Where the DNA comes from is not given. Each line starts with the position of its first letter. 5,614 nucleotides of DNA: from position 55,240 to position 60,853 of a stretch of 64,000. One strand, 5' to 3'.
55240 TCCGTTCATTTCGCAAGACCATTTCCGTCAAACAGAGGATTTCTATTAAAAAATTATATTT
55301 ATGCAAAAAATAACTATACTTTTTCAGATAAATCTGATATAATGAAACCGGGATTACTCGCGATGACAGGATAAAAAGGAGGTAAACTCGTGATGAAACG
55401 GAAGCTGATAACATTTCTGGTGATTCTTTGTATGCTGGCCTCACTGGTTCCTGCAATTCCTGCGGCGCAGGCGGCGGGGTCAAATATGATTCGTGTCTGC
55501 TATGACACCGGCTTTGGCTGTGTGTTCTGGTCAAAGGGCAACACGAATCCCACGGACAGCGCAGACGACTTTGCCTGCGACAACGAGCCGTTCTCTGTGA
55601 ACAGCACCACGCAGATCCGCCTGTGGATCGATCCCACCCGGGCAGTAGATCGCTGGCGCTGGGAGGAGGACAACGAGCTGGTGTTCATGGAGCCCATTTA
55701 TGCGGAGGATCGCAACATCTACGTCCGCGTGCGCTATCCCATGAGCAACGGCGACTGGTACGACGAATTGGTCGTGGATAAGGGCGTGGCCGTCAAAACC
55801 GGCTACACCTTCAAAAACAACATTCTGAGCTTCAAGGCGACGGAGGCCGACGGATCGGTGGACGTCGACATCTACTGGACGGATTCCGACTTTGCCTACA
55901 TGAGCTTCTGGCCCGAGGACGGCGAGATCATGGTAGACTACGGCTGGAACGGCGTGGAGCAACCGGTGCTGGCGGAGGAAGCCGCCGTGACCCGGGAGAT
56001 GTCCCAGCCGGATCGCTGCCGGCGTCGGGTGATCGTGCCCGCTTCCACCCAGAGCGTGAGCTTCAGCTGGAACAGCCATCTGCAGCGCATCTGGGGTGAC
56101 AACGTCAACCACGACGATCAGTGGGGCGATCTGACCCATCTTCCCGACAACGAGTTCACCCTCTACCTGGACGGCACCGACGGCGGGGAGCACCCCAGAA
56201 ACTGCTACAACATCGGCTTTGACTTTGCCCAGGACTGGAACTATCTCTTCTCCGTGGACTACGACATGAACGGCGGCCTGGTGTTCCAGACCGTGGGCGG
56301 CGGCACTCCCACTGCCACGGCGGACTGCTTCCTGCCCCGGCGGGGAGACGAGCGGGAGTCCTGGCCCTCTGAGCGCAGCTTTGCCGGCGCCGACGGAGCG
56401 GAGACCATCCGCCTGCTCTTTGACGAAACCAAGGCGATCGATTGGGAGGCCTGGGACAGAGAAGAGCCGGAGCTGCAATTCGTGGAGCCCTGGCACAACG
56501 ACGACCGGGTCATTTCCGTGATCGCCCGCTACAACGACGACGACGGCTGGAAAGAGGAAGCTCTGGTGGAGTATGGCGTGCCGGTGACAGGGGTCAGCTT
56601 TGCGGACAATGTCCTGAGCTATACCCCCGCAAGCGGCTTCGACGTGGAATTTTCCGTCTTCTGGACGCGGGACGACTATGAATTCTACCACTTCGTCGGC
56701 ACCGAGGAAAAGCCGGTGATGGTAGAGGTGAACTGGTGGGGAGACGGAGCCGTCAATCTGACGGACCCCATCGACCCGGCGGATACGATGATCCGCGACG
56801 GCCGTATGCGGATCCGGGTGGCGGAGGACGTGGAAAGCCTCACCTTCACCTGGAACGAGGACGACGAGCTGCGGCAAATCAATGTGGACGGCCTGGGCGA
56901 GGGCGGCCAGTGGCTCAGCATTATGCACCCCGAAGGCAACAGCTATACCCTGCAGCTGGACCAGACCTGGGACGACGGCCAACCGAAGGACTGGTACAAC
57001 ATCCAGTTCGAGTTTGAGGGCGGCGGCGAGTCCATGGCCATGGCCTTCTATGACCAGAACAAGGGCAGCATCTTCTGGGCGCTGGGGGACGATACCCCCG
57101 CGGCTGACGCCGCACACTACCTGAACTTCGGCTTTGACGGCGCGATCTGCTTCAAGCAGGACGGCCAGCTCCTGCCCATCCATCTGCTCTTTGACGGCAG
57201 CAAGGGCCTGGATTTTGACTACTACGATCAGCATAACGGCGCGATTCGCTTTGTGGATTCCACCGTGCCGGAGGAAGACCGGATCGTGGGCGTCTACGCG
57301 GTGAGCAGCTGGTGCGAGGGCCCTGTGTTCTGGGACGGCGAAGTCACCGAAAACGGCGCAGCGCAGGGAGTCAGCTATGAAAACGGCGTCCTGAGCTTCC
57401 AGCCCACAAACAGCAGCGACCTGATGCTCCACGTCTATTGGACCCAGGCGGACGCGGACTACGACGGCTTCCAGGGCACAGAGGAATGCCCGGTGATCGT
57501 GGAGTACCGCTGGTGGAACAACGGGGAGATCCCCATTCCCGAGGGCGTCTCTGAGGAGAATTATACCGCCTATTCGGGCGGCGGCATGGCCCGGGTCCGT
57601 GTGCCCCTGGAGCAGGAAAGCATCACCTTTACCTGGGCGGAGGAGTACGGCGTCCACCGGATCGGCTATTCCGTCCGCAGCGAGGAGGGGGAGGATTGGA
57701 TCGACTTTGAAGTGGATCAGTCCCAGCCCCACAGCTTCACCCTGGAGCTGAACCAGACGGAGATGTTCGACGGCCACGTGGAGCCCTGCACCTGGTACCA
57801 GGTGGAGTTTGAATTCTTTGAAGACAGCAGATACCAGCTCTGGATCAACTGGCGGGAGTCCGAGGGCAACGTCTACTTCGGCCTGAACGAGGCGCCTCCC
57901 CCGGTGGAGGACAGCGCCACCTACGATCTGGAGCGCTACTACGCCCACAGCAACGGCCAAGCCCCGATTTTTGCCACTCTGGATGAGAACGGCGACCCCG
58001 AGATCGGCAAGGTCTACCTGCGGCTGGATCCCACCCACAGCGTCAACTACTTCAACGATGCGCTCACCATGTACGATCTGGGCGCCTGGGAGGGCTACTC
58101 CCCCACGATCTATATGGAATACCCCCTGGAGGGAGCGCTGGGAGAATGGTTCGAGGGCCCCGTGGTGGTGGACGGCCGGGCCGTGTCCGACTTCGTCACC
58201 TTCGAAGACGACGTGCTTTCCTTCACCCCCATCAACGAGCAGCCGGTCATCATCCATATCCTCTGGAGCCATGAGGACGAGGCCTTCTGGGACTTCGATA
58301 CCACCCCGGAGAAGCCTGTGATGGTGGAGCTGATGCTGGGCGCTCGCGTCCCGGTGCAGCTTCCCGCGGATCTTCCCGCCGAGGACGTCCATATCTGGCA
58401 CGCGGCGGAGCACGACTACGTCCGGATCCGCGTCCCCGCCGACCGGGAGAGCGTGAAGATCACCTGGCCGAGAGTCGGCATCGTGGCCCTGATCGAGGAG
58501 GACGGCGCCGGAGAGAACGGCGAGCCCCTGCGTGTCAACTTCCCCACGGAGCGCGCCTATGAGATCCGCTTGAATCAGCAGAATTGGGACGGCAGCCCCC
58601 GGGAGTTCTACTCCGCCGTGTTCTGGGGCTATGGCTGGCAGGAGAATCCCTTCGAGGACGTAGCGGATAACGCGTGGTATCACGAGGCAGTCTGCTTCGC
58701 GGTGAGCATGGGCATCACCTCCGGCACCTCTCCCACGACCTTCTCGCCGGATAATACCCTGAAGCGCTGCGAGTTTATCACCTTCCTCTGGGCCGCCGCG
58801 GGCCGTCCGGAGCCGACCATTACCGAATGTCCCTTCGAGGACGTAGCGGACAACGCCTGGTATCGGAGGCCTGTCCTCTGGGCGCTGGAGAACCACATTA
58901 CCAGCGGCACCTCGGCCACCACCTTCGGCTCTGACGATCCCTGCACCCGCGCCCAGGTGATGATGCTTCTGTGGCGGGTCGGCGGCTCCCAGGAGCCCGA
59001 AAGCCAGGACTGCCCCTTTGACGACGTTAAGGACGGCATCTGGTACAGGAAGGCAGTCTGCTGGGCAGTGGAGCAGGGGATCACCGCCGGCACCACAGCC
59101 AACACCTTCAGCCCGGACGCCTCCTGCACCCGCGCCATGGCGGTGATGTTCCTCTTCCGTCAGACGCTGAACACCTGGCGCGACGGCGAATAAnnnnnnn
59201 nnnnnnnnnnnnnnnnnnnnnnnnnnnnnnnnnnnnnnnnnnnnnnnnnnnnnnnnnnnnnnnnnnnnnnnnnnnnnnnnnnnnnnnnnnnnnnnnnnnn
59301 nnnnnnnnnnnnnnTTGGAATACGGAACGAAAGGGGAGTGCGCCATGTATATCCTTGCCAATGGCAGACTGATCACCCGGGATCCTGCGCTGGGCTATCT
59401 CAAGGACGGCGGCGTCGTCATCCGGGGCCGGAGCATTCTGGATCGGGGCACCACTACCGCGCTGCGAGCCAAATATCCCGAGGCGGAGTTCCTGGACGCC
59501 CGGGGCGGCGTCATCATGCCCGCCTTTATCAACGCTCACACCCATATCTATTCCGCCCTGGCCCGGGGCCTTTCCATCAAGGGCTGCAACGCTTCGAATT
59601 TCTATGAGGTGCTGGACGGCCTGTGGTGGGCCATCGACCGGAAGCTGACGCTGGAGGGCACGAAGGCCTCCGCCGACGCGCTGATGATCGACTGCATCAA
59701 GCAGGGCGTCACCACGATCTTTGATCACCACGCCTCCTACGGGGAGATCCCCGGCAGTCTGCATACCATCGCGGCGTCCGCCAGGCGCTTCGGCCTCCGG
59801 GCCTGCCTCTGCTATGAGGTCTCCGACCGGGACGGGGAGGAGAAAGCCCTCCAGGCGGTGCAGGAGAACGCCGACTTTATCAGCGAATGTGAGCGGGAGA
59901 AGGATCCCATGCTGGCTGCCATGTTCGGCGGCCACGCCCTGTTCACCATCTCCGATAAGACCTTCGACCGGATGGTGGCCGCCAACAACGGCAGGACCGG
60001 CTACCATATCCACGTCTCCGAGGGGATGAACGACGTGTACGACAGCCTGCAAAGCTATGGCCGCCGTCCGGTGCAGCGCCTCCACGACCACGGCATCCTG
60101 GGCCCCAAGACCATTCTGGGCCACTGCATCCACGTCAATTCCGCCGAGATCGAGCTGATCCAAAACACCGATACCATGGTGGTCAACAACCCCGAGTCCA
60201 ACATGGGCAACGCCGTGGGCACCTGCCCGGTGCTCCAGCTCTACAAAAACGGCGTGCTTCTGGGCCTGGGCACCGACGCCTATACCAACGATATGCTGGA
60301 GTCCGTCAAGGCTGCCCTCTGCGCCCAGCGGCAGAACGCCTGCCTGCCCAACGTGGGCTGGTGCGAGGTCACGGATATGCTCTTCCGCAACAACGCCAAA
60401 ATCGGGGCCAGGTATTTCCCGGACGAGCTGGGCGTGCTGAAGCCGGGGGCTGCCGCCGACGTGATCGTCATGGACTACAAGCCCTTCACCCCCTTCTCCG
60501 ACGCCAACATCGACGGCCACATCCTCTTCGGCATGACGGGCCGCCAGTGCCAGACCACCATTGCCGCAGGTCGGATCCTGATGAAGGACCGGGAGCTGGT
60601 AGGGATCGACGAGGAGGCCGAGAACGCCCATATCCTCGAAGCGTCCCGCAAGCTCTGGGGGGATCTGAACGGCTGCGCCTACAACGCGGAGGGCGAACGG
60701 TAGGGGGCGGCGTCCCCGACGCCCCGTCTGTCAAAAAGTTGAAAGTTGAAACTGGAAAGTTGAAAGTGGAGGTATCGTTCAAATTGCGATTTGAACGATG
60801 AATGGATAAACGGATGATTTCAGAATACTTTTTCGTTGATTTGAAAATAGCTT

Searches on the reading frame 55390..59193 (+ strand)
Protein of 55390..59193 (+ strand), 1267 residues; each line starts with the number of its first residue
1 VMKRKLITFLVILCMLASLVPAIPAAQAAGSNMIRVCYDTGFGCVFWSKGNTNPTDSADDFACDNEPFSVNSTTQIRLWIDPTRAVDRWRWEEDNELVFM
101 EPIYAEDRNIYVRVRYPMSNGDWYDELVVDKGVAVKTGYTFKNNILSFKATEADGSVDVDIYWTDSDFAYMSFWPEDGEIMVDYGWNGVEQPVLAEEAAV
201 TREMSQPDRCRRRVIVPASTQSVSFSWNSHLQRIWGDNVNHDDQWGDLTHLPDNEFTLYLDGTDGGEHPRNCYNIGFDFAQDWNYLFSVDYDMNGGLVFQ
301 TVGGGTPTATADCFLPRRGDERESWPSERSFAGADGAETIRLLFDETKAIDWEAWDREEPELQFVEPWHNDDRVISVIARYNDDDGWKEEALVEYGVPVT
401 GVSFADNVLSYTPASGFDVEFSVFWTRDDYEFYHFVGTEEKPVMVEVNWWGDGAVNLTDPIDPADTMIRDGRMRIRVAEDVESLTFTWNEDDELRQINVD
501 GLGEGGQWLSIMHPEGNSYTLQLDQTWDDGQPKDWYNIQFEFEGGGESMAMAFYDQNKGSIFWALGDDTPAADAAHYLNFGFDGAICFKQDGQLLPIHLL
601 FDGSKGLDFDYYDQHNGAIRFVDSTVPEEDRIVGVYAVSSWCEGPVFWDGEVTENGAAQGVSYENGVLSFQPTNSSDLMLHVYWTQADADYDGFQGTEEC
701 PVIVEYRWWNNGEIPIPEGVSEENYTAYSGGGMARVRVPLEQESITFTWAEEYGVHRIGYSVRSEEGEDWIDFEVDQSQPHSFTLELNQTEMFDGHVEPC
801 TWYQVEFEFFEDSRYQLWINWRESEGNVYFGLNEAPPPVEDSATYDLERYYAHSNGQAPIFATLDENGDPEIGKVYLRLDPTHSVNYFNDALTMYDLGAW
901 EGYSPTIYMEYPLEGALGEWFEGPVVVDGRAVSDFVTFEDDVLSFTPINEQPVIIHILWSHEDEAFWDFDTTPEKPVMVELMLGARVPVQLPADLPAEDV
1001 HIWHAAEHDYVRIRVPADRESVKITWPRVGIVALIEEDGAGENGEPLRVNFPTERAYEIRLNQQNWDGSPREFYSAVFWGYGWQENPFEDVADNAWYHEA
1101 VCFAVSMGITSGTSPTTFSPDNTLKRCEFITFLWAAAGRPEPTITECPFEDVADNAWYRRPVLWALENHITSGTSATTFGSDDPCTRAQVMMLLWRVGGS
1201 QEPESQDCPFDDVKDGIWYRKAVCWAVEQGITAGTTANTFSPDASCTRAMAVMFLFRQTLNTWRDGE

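Call 64: search_protein_families(library=pfam, proteins=[window:55390-59193:+], max_evalue=0.0001)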
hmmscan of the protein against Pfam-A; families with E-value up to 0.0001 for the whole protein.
window:55390-59193:+ (1267 aa): 1 family
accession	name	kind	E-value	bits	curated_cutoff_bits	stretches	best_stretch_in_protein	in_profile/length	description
PF00395.25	SLH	-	5.3e-25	87.6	20.8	3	1209-1249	1-41/44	S-layer homology domain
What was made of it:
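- Checked: An SLH protein is indeed nearby, at 55390-59193 on the plus strand (call 64).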

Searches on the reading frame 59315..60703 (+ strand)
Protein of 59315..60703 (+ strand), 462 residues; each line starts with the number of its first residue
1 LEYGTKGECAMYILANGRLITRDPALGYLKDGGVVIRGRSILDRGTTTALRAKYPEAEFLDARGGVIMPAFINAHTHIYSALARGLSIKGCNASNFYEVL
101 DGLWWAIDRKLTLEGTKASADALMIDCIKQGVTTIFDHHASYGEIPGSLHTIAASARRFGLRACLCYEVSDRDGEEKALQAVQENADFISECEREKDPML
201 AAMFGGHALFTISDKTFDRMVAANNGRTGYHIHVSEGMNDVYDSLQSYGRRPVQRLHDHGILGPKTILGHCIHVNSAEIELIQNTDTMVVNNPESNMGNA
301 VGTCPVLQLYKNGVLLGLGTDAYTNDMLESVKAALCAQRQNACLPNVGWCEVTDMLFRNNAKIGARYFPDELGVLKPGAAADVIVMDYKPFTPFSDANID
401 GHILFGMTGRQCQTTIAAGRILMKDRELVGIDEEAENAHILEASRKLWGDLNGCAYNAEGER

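Call 64: search_protein_families(library=pfam, proteins=[window:59315-60703:+], max_evalue=0.0001)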
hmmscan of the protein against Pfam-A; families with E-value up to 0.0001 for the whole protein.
window:59315-60703:+ (462 aa): 3 families
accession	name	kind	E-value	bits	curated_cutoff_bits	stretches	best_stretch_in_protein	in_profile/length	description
PF01979.26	Amidohydro_1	-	2.8e-34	119.3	25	1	66-421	1-344/345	Amidohydrolase family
PF07969.17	Amidohydro_3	-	4.5e-09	36.7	29.7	0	59-94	2-39/472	Amidohydrolase family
PF22039.1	HUTI_composite_bact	-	2.8e-06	27.3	25.5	1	32-57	1-26/26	Imidazolonepropionase-like composite domain, bacteria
